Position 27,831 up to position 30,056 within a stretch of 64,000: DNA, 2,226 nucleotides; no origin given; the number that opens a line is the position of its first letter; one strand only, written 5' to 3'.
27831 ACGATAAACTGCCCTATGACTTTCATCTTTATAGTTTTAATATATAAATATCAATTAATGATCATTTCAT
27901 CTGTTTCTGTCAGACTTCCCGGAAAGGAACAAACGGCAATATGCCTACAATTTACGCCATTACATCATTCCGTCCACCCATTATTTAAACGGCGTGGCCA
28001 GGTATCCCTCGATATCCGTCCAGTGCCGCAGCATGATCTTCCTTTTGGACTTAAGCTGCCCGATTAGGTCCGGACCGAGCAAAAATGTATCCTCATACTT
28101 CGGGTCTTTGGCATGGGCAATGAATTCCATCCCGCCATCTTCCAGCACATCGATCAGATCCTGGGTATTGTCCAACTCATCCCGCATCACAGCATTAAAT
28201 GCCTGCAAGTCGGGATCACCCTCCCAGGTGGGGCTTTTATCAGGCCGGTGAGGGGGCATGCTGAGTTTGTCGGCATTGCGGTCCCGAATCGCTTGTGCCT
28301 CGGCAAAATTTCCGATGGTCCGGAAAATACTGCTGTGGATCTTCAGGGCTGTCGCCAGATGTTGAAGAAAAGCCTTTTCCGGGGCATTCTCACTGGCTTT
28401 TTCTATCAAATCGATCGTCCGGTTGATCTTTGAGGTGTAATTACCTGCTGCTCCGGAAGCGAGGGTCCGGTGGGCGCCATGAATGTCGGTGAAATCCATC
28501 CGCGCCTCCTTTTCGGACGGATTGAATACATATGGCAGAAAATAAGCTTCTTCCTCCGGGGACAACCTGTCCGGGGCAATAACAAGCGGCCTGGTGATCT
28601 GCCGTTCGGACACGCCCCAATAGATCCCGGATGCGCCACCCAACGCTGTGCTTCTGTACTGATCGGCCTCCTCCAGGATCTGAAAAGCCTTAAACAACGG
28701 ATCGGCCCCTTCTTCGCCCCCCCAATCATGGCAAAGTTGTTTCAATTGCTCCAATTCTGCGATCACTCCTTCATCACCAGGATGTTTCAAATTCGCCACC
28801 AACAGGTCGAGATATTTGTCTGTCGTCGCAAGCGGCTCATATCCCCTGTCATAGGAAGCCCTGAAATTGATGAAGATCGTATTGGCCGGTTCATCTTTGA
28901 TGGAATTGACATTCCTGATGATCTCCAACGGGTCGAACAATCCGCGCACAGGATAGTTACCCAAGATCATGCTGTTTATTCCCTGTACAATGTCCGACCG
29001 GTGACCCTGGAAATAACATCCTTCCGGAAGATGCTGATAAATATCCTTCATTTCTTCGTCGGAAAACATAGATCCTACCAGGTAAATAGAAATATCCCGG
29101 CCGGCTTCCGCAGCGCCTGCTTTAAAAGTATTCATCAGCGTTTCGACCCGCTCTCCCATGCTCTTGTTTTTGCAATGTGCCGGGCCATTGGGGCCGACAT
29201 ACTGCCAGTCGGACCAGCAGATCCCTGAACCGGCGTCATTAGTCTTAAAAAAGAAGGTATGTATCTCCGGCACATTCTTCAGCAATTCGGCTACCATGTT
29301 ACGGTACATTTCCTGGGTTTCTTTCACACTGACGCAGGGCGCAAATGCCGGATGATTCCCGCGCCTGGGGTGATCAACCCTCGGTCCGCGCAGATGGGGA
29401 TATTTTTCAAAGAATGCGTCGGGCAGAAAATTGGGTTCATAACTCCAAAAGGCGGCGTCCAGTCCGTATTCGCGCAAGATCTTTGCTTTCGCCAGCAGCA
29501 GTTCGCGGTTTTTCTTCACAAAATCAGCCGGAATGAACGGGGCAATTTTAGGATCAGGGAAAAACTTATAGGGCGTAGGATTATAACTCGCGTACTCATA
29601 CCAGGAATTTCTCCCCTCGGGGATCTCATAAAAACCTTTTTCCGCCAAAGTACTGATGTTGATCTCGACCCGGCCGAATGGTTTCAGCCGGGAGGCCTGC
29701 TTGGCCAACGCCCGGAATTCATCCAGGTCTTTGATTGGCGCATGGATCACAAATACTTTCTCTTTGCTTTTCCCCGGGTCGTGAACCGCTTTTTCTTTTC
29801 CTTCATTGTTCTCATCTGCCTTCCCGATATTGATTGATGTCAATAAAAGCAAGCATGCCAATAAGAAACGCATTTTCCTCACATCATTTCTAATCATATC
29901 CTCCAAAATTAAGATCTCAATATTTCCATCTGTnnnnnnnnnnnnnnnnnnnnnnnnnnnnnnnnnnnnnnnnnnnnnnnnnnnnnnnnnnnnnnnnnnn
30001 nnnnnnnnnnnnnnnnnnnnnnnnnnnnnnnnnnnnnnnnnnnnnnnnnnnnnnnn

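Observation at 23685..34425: A 10.7-kb operon of secreted enzymes without its own SusC/D, mirrored by paralogues in PUL-2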

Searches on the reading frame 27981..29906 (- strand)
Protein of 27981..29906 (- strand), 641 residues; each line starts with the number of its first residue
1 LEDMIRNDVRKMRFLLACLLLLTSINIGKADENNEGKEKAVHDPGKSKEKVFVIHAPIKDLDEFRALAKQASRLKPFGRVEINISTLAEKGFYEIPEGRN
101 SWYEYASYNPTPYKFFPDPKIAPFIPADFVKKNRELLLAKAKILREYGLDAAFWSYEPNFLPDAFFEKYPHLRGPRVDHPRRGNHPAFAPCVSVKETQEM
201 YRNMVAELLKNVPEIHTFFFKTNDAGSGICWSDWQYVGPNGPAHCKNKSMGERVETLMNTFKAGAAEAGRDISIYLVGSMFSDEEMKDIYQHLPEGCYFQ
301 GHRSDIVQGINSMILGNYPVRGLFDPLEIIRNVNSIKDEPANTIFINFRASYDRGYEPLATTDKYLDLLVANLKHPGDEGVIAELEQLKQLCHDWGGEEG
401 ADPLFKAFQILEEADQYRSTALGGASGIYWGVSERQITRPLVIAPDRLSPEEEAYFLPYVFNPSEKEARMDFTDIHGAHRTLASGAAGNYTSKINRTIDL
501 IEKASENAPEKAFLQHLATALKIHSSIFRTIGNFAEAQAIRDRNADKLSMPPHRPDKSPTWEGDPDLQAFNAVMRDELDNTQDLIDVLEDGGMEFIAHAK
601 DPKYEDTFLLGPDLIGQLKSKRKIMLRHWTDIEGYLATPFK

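Call 4: search_protein_families(library=pfam, proteins=[window:27981-29906:-], max_evalue=0.01)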
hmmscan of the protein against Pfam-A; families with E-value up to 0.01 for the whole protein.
window:27981-29906:- (641 aa): 0 families

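Call 12: search_solved_structures(query=window:27981-29906:-, max_evalue=1, show_alignments=2)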
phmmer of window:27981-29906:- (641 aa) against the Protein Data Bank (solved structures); distinct sequences matched with E-value up to 1: 0.
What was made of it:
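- On GH138 (family A): Single-sequence search finds none either (call 12).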

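Call 17: search_protein_families(library=ncbifam, proteins=[window:27981-29906:-], max_evalue=0.01)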
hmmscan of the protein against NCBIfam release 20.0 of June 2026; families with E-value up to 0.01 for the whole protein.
window:27981-29906:- (641 aa): 0 families

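Call 18: find_homologous_proteins(query=window:27981-29906:-)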
Query window:27981-29906:- (641 aa): 528 proteins with E <= 0.001 among 8000 candidates; the best 120 are listed.
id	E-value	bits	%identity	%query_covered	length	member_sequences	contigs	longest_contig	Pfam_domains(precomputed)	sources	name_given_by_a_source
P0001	0.0e+0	1493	100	100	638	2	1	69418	-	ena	-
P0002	0.0e+0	1109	73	98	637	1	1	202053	-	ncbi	-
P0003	0.0e+0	1104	73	100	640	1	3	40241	-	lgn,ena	-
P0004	0.0e+0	1098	72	100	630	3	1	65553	-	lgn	-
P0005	0.0e+0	1098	72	100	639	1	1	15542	-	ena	-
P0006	0.0e+0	1093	74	98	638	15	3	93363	-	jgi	jgi:hypothetical protein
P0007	0.0e+0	1090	72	99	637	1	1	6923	-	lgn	-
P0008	0.0e+0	1088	72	100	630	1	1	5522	-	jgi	jgi:tetratricopeptide (TPR) repeat protein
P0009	0.0e+0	1087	72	98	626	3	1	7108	-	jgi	-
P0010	0.0e+0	1085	72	98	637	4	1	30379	-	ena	-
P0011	0.0e+0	1083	72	98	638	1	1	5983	-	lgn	-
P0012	0.0e+0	1082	71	100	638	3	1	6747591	-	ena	-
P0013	0.0e+0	1081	72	98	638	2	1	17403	-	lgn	-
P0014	0.0e+0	1081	72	98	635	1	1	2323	-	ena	-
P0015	0.0e+0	1079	72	100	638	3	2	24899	-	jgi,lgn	jgi:hypothetical protein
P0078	5.8e-283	958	66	98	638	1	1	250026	-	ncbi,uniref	ncbi:hypothetical protein [Reichenbachiella sp. MALMAid0571]|uniref:hypothetical protein n=1 Tax=Rei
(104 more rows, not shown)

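Call 23: find_encoding_contigs(protein=P0001, flank=10000, max_places=3)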
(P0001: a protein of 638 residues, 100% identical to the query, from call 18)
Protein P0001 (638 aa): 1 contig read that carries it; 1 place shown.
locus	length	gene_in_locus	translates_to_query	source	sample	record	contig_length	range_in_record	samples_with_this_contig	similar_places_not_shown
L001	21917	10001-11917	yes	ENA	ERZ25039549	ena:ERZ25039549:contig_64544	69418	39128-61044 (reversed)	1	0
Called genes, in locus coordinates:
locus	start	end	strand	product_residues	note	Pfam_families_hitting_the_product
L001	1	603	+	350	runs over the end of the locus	-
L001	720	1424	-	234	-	-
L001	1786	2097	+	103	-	PF10397:ADSL_C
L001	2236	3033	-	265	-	PF13489:Methyltransf_23, PF01135:PCMT (weak), PF01209:Ubie_methyltran, PF13847:Methyltransf_31, PF08241:Methyltransf_11, PF08242:Methyltransf_12, PF13649:Methyltransf_25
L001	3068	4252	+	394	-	-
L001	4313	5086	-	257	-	-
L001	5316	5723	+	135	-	PF02627:CMD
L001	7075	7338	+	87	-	-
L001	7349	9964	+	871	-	-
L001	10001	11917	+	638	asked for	-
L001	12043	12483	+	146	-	-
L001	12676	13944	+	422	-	PF26549:Tricorn_N (faint)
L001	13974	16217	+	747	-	PF00756:Esterase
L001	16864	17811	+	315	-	PF00294:PfkB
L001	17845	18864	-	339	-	PF00356:LacI, PF00532:Peripla_BP_1, PF13407:Peripla_BP_4, PF13377:Peripla_BP_3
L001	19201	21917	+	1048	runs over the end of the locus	PF13620:CarboxypepD_reg, PF13715:CarbopepD_reg_2, PF07715:Plug, PF00593:TonB_dep_Rec_b-barrel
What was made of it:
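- The same arrangement appears in an independent contig, L001 (call 23).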

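Call 26: find_encoding_contigs(protein=P0012, flank=10000, max_places=2)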
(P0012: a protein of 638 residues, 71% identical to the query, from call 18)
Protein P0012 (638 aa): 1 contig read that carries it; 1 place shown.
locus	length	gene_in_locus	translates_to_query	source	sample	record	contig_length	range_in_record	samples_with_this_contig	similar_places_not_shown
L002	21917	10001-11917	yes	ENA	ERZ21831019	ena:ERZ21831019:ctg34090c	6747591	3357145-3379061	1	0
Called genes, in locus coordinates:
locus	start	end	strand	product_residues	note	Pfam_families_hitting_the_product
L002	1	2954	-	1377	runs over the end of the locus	PF13229:Beta_helix (weak), PF17963:Big_9 (faint), PF18962:Por_Secre_tail (weak)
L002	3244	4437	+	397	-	PF13641:Glyco_tranf_2_3, PF00535:Glycos_transf_2, PF13506:Glyco_transf_21 (weak), PF13632:Glyco_trans_2_3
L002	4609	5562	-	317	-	PF14100:DUF6807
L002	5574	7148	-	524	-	PF01408:GFO_IDH_MocA, PF22725:GFO_IDH_MocA_C3 (faint), PF02894:GFO_IDH_MocA_C (faint)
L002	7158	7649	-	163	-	PF07681:DoxX (weak)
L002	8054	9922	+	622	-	PF00756:Esterase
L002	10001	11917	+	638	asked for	-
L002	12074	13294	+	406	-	PF07676:PD40 (faint), PF26549:Tricorn_N (faint)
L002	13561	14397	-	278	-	PF00135:COesterase, PF20434:BD-FAE, PF07859:Abhydrolase_3, PF00326:Peptidase_S9 (weak)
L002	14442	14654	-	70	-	PF18962:Por_Secre_tail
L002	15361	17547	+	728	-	-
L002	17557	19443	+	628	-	-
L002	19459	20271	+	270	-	-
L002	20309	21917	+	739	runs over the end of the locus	-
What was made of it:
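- In L002, block-type genes and PUL-2-type genes sit within a few kb of each other (call 26).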

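Call 27: find_encoding_contigs(protein=P0078, flank=10000, max_places=2)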
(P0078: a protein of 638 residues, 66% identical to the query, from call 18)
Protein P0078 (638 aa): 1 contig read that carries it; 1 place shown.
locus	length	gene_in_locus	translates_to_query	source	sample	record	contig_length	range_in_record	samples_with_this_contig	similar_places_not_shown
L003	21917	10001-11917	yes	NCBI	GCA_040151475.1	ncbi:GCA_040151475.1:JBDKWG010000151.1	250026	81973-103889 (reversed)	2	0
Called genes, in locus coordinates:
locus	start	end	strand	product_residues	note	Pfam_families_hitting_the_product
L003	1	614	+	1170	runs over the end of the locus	PF13620:CarboxypepD_reg, PF13715:CarbopepD_reg_2, PF07715:Plug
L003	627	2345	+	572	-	PF12741:SusD-like, PF12771:SusD-like_2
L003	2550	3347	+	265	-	PF07063:HGLS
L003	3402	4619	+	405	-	-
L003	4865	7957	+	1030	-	PF25275:Golvesin_C, PF00754:F5_F8_type_C, PF22633:F5_F8_type_C_2, PF18962:Por_Secre_tail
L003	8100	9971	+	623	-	PF00756:Esterase, PF00561:Abhydrolase_1 (weak)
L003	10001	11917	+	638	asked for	-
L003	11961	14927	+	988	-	PF16586:DUF5060, PF12904:Collagen_bind_2 (weak), PF18998:Flg_new_2 (weak), PF17829:GH115_C (faint)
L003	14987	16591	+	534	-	PF16586:DUF5060, PF13204:Apiosidase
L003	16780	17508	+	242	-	-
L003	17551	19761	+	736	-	-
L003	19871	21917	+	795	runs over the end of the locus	PF01839:FG-GAP (faint), PF13517:FG-GAP_3, PF07593:UnbV_ASPIC, PF00041:fn3 (weak), PF18962:Por_Secre_tail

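Call 28: predict_structure(alignment_id=A1)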
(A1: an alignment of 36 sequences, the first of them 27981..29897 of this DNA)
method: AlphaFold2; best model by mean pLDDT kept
length: 638 residues; sequences in the alignment: 36
mean_pLDDT: 82.3   pTM: 0.85
mean pLDDT of the five models: 82.3, 81.8, 81.3, 80.4, 80.2
residues with pLDDT >= 90: 287; 70-90: 225; 50-70: 85; < 50: 41
segments of 3 or more residues with pLDDT < 50: 23-44, 222-232, 472-475
pLDDT, mean of each block of 10 residues (from residue 1): 67 75 38 27 66 96 98 95 91 72 85 95 96 98 97 72 91 61 76 93 96 81 44 56 79 91 94 74 86 73 76 91 89 72 89 94 92 81 93 95 97 88 73 80 86 65 76 58 92 98 94 97 93 89 81 62 87 96 97 92 85 93 86 62
secondary structure, 60 per line:
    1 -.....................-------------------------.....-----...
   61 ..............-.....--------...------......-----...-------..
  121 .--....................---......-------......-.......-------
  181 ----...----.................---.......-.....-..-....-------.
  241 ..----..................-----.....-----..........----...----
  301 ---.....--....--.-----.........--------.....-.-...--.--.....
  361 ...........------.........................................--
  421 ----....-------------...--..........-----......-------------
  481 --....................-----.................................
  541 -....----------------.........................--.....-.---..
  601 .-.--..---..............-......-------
elements in order: H2-22 E48-52 H58-74 E76-80 H98-103 H124-143 E147-152 H160-165 E170-173 E185-187 H192-208 E212-218 H229-232 H247-264 E270-274 H280-289 E294-296 E304-308 H311-314 H323-331 E340-344 H356-371 H378-418 H425-428 H447-456 H462-467 H483-502 H508-540 H542-545 H562-586 H589-592 H611-624 H626-631
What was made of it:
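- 27981..29897 (-): gC: family A, a 638-aa secreted TIM barrel plus C-terminal helical bundle; a putative exo-glycosidase of an undescribed family. AF2 pLDDT 82, pTM 0.85 (call 28).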

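Call 31: fold_search(model_id=the predicted structure, library=pdb)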
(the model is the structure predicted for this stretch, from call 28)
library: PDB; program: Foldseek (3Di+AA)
matches with E <= 10: 648; with E <= 0.001: 33
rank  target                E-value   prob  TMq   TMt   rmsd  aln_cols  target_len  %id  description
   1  6hzg                  1.0e-10  1.00  0.50  0.46   8.8       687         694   11  BP0997, GH138 enzyme targeting pectin rhamnogalacturonan II (released 2019-03-20)
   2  6hzf_A                1.4e-10  1.00  0.49  0.38   8.3       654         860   11  BP0997, GH138 enzyme targeting pectin rhamnogalacturonan II (released 2019-03-20)
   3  6hze_A                2.3e-10  1.00  0.49  0.38   8.9       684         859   11  BP0997, GH138 enzyme targeting pectin rhamnogalacturonan II (released 2019-03-20)
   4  6hzf_B                5.4e-10  1.00  0.51  0.40   8.7       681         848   11  BP0997, GH138 enzyme targeting pectin rhamnogalacturonan II (released 2019-03-20)
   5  6hze_B                2.5e-09  1.00  0.47  0.36   8.8       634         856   12  BP0997, GH138 enzyme targeting pectin rhamnogalacturonan II (released 2019-03-20)
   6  2yl8_A                2.9e-06  1.00  0.29  0.39  14.8       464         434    9  Inhibition of the pneumococcal virulence factor StrH and molecular insights into N-glycan recognition and hydrolysis (released 2011-09-07)
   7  3rpm_B                6.7e-06  1.00  0.29  0.40  14.5       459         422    9  Crystal structure of the first GH20 domain of a novel Beta-N-acetyl-hexosaminidase StrH from Streptococcus pneumoniae  (released 2011-10-26)
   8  4xwh_A                7.0e-06  1.00  0.44  0.40  12.8       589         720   10  Crystal structure of the human N-acetyl-alpha-glucosaminidase (released 2016-02-03)
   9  4az6                  8.5e-06  1.00  0.30  0.41  14.5       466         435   10  Differential inhibition of the tandem GH20 catalytic modules in the pneumococcal exo-beta-D-N-acetylglucosaminidase, Str (released 2013-07-10)
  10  3rpm_A                1.7e-05  1.00  0.31  0.40  14.5       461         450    9  Crystal structure of the first GH20 domain of a novel Beta-N-acetyl-hexosaminidase StrH from Streptococcus pneumoniae  (released 2011-10-26)
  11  4az7                  2.7e-05  1.00  0.30  0.41  14.4       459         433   10  Differential inhibition of the tandem GH20 catalytic modules in the pneumococcal exo-beta-D-N-acetylglucosaminidase, Str (released 2013-07-10)
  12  2yll                  3.1e-05  1.00  0.29  0.39  14.8       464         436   10  Inhibition of the pneumococcal virulence factor StrH and molecular insights into N-glycan recognition and hydrolysis (released 2011-09-21)
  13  4azb                  3.4e-05  1.00  0.30  0.43   9.1       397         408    9  Differential inhibition of the tandem GH20 catalytic modules in the pneumococcal exo-beta-D-N-acetylglucosaminidase, Str (released 2013-07-10)
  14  6yhh_A                3.9e-05  1.00  0.29  0.28  16.9       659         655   10  X-ray Structure of Flavobacterium johnsoniae chitobiase (FjGH20) (released 2020-09-02)
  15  2yla_C                4.1e-05  1.00  0.30  0.43  15.0       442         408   11  INHIBITION OF THE PNEUMOCOCCAL VIRULENCE FACTOR STRH AND MOLECULAR INSIGHTS INTO N-GLYCAN RECOGNITION AND HYDROLYSIS (released 2011-09-07)
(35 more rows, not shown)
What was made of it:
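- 27981..29897 (-): Foldseek best match is GH138 BT0997 (E 1e-10, TMq 0.5, 11% identity), followed by GH20, GH89, GH115 and GH84 (call 31).
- On GH138 (family A): Best Foldseek hit 6hzg/6hzf: E 1e-10, TMq 0.47-0.51, rmsd 8-9 A, 11% identity (call 31).
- Closest known: GH138 alpha-galacturonidase BT0997 of the Bacteroides thetaiotaomicron RG-II PUL. Same: It is the best structural match to family A (E 1e-10, TMq 0.5; call 31).
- The family A model is closest to GH138 alpha-galacturonidase, then to GH20, GH89, GH115 and GH84, which all act on uronic acids or N-acetylhexosamines (call 31).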

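Call 33: search_solved_structures(query=A1, max_evalue=10, show_alignments=2)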
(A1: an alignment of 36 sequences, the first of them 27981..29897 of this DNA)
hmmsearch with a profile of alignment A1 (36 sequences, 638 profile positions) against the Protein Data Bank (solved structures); distinct sequences matched with E-value up to 10: 3.
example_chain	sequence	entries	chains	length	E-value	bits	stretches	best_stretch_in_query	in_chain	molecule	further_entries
5uvm_A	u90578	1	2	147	0.18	13.1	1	284-366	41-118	Histidine triad (HIT) protein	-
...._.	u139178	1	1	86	3.3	9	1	209-240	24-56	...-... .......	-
9imu_C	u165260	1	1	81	3.3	8.9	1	209-240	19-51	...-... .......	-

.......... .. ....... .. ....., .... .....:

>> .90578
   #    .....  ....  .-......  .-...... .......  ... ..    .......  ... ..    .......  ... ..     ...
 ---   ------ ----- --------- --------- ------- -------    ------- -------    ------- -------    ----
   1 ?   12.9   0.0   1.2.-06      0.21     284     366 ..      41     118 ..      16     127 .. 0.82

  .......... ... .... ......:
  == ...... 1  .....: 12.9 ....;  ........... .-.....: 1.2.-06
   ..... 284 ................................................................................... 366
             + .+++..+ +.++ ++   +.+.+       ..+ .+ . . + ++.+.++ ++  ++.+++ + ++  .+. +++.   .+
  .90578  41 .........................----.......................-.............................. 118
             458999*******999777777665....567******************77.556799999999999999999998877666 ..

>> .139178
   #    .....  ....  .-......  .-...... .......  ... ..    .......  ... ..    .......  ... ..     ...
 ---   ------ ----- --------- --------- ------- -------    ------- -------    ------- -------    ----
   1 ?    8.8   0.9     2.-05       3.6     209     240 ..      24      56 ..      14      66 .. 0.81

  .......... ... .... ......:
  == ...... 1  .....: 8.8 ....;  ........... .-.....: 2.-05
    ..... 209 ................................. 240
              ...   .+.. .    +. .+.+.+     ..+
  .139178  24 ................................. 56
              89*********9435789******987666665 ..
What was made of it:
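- On GH138 (family A): Profile A1 vs all PDB sequences finds no GH138 hit at E <= 10 (call 33).
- Closest known: GH138 alpha-galacturonidase BT0997 of the Bacteroides thetaiotaomicron RG-II PUL. Different: A 36-sequence family A profile finds no GH138 in the PDB at E <= 10 (call 33).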

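Call 34: find_related_loci(query=A1, collection=genome_contigs, flank=10000)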
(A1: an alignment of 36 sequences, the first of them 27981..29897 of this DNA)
Query A1 (638 aa) in genome_contigs; peptide patterns used: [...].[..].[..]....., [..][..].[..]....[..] (x = any residue, [..] = any of these).
353 stretches matched a pattern; 184 encode a relative of the query (tblastn E <= 1e-3); the best 80 are kept; 78 distinct loci.
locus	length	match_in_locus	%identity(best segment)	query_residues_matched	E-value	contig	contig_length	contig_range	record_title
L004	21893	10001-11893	73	8-638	0e+0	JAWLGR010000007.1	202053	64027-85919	MAG: Mariniphaga sp. isolate 30dZY2.bin.126 NODE_150_length_202053_cov_6.036167, whole genome shotgun sequence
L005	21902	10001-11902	70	1-638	0e+0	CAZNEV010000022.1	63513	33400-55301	MAG TPA_asm: uncultured Maribellus sp. isolate binchicken_co277_37 genome assembly, contig: NODE_895_length_63513_cov_9.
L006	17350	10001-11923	71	5-638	0e+0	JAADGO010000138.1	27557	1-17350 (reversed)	MAG: Chlorobiota bacterium isolate M_MetaBat.121 contig-127_6123, whole genome shotgun sequence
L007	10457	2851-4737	72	9-638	0e+0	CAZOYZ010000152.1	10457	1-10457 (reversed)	MAG TPA_asm: uncultured Prolixibacteraceae bacterium isolate SRP192927_co3_115 genome assembly, contig: NODE_16154_lengt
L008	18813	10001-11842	72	13-638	0e+0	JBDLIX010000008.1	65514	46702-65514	MAG: Bacteroidota bacterium isolate MAG062 MAG062_8, whole genome shotgun sequence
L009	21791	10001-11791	74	42-638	0e+0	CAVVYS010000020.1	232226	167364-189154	MAG: uncultured Bacteroidaceae bacterium isolate MFD03804.bin.2.69 genome assembly, contig: contig_56711, whole genome s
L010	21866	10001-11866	71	17-638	0e+0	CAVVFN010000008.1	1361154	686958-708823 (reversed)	MAG: uncultured Prolixibacteraceae bacterium isolate MFD01721.bin.1.367 genome assembly, contig: contig_3129, whole geno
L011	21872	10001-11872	70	6-638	0e+0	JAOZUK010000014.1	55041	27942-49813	MAG: Bacteroidales bacterium isolate GMC8.maxbin2.069_sub GMC8_176_length_55041_cov_28.649238, whole genome shotgun sequ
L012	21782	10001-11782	73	45-638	0e+0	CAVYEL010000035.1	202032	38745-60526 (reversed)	MAG: uncultured Bacteroidaceae bacterium isolate MFD03804.bin.2.129 genome assembly, contig: contig_9175, whole genome s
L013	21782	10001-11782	73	45-638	0e+0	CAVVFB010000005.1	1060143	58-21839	MAG: uncultured Bacteroidetes bacterium isolate MFD04716.bin.2.43 genome assembly, contig: contig_13320, whole genome sh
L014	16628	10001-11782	72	45-638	0e+0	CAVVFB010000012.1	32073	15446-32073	MAG: uncultured Bacteroidetes bacterium isolate MFD04716.bin.2.43 genome assembly, contig: contig_56006, whole genome sh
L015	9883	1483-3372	69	3-638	0e+0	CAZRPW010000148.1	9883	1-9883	MAG TPA_asm: uncultured Bacteroides sp. isolate binchicken_co42_498 genome assembly, contig: NODE_11538_length_9883_cov_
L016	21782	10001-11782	72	45-638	0e+0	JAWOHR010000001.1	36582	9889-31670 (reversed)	MAG: Bacteroidales bacterium isolate CWP4-3.bin.80 k191_4145473, whole genome shotgun sequence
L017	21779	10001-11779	72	46-638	0e+0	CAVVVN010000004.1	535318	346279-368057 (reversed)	MAG: uncultured Bacteroidales bacterium isolate MFD03804.bin.1.21 genome assembly, contig: contig_28278, whole genome sh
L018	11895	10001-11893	68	1-633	0e+0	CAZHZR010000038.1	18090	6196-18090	MAG TPA_asm: uncultured Roseivirgaceae bacterium isolate SRP220891_co3_550 genome assembly, contig: NODE_4051_length_180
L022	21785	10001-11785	70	44-638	0e+0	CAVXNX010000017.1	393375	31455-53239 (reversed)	MAG: uncultured Bacteroidales bacterium isolate MFD01721.bin.3.237 genome assembly, contig: contig_42881, whole genome s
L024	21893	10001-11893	65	8-638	0e+0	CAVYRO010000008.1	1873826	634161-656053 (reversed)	MAG: uncultured Bacteroidales bacterium isolate MFD05684.bin.1.228 genome assembly, contig: contig_64193, whole genome s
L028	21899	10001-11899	65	1-638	0e+0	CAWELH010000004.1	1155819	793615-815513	MAG: uncultured Bacteroidales bacterium isolate MFD05684.bin.1.26 genome assembly, contig: contig_38411, whole genome sh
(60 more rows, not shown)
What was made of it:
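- Tried and rejected: Relatives are Prolixibacteraceae-type MAGs (call 34).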
